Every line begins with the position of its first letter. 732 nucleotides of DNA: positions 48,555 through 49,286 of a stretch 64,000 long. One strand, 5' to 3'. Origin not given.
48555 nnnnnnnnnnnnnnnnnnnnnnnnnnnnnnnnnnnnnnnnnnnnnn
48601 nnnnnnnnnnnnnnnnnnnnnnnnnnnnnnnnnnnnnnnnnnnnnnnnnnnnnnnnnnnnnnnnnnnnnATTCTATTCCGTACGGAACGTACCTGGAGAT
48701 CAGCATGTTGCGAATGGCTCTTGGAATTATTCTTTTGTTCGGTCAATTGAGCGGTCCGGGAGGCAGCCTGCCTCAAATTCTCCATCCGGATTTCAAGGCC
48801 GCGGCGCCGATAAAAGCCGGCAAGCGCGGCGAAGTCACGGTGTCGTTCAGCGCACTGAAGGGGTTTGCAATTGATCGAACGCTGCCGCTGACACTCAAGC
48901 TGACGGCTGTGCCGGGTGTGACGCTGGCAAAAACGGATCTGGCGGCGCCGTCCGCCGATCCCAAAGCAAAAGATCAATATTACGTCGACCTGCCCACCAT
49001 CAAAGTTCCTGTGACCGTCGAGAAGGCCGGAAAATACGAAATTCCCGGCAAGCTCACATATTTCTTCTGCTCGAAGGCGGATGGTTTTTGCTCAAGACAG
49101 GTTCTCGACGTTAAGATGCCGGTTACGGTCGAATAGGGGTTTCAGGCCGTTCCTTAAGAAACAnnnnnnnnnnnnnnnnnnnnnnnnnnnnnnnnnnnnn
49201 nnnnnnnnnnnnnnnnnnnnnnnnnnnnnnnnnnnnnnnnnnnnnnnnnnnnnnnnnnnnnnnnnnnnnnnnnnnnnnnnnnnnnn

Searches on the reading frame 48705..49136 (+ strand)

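Call 7: search_protein_families(library=pfam, proteins=[window:48705-49136:+], max_evalue=0.001)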
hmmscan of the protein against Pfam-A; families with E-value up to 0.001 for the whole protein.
window:48705-49136:+ (143 aa): 0 families

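Call 11: search_protein_families(library=pfam, proteins=[window:48705-49136:+], max_evalue=0.001)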
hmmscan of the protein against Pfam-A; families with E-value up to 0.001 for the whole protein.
window:48705-49136:+ (143 aa): 0 families

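Call 61: search_protein_families(library=pfam, proteins=[window:48705-49136:+], max_evalue=1)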
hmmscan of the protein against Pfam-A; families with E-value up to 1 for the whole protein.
window:48705-49136:+ (143 aa): 1 family
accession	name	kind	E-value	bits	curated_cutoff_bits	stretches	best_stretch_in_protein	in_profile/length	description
PF11412.14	DsbD_N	-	0.0097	16.4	25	1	65-130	42-108/119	Thiol:disulfide interchange protein DsbD, N-terminal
